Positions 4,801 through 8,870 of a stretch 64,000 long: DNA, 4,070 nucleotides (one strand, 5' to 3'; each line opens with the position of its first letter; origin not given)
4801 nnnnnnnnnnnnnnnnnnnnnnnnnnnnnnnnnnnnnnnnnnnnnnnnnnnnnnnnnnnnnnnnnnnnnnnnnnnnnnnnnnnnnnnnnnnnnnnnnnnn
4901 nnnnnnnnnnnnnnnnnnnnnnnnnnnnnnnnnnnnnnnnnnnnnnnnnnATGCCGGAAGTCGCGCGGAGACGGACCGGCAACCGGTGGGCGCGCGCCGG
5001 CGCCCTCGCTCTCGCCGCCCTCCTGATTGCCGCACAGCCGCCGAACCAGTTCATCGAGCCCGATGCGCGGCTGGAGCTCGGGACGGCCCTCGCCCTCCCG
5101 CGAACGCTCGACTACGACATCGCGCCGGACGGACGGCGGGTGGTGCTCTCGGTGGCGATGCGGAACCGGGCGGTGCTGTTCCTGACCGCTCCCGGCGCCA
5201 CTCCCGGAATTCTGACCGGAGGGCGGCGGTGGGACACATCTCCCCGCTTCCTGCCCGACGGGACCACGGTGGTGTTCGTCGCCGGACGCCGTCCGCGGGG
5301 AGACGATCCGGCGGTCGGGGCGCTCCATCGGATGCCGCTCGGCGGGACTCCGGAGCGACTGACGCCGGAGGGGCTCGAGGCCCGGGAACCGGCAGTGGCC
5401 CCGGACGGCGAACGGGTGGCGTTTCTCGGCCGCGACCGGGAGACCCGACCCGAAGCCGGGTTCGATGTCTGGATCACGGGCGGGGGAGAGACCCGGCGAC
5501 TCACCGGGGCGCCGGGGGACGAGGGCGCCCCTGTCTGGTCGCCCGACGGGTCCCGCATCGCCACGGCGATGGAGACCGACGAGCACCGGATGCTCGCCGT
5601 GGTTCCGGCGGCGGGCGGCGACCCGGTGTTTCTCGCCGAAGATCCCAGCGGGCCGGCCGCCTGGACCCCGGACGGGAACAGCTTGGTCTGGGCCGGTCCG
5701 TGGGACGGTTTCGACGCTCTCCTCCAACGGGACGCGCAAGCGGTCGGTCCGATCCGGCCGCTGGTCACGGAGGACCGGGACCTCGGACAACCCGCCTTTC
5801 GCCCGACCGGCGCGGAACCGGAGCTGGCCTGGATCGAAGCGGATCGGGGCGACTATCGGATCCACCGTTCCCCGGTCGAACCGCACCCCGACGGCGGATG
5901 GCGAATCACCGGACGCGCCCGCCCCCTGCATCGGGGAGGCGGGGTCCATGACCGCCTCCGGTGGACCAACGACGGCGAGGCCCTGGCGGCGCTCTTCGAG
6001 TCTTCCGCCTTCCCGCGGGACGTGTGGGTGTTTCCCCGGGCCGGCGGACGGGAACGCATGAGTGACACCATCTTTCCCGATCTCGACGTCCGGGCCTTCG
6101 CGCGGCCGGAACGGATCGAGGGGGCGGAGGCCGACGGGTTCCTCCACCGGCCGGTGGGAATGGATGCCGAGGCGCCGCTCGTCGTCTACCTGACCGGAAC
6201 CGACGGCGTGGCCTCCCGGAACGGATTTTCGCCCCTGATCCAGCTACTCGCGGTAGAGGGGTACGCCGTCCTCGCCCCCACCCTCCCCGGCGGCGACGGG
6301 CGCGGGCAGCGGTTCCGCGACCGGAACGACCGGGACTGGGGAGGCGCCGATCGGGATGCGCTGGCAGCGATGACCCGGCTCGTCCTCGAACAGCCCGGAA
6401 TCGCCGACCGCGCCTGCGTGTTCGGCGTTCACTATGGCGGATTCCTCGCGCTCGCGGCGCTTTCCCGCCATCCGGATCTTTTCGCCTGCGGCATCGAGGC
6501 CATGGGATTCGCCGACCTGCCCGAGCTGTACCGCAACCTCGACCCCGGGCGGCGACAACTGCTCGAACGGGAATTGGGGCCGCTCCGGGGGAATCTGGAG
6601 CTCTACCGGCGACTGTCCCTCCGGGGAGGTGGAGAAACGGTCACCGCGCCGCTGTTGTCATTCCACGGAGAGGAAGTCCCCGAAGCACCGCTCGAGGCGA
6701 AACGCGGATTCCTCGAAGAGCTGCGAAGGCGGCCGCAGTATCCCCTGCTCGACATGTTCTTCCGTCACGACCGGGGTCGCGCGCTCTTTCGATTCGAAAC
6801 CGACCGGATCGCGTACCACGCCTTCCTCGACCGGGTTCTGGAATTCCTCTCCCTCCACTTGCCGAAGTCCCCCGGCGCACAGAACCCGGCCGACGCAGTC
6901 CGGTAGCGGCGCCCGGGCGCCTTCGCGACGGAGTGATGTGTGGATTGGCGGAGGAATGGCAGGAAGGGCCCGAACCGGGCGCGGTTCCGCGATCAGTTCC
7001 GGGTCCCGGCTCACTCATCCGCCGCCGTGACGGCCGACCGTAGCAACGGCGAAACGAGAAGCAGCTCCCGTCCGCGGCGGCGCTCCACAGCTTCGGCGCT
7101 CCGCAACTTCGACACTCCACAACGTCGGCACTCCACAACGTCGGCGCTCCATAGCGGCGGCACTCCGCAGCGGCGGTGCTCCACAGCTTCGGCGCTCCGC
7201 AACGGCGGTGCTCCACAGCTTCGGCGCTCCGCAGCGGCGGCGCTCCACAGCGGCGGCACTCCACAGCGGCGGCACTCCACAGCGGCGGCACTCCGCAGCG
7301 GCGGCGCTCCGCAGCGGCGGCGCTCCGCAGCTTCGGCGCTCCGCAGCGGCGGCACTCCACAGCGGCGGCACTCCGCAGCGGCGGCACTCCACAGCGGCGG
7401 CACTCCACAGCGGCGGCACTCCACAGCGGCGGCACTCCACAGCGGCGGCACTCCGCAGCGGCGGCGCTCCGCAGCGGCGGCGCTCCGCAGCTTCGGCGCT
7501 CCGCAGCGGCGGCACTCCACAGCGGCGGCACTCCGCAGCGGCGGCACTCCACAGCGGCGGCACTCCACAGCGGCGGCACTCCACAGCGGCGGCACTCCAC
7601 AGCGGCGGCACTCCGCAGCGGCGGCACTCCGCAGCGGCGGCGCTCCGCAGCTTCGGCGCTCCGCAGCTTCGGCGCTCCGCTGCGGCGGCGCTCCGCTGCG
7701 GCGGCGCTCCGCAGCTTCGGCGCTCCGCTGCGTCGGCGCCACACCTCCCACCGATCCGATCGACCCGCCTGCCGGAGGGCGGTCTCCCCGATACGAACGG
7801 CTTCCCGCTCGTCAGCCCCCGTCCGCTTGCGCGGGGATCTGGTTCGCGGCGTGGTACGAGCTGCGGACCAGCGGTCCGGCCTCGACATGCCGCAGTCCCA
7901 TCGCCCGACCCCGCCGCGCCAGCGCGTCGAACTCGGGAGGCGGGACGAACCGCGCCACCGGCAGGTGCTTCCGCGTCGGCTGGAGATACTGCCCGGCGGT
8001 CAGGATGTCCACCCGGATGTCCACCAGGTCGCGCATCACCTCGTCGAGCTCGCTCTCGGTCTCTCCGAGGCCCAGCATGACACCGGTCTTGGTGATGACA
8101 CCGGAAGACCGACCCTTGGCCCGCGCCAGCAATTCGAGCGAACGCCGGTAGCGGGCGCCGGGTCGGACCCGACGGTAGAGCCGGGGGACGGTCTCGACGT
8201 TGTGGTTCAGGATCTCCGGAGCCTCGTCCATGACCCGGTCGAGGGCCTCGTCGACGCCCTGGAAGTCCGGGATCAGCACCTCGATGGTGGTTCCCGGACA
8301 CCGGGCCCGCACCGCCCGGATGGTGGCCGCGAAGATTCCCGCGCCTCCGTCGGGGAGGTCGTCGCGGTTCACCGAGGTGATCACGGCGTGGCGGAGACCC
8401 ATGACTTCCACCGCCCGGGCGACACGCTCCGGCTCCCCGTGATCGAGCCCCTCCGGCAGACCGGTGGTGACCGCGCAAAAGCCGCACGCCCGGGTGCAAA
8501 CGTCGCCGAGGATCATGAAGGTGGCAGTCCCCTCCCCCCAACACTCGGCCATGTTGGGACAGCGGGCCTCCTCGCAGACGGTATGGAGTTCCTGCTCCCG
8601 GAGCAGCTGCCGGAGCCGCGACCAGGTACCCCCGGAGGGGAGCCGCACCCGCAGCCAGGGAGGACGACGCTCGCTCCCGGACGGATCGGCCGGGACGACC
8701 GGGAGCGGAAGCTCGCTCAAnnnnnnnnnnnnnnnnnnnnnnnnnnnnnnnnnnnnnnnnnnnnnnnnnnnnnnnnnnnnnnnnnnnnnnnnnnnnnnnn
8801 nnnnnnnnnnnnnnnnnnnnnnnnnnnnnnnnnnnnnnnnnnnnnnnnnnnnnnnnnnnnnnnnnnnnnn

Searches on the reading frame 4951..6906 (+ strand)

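Call 69: search_protein_families(library=pfam, proteins=[window:4951-6906:+], max_evalue=0.0001)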
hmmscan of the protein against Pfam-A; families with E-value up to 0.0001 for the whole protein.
window:4951-6906:+ (651 aa): 2 families
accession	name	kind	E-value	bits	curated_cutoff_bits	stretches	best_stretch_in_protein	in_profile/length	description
PF00326.27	Peptidase_S9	-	3.5e-19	69.6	22.6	1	426-603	3-182/213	Prolyl oligopeptidase family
PF07676.18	PD40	-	3.4e-16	59.2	20.9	1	182-204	2-24/38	WD40-like Beta Propeller Repeat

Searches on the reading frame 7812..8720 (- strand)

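Call 69: search_protein_families(library=pfam, proteins=[window:7812-8720:-], max_evalue=0.0001)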
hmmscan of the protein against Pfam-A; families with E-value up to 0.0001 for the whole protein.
window:7812-8720:- (302 aa): 2 families
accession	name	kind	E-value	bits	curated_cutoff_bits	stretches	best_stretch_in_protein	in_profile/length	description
PF04055.27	Radical_SAM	-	1.6e-20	74.4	29.5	1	69-232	1-166/166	Radical SAM superfamily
PF16881.10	LIAS_N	-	1.4e-10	41.9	27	1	17-54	59-96/96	N-terminal domain of lipoyl synthase of Radical_SAM family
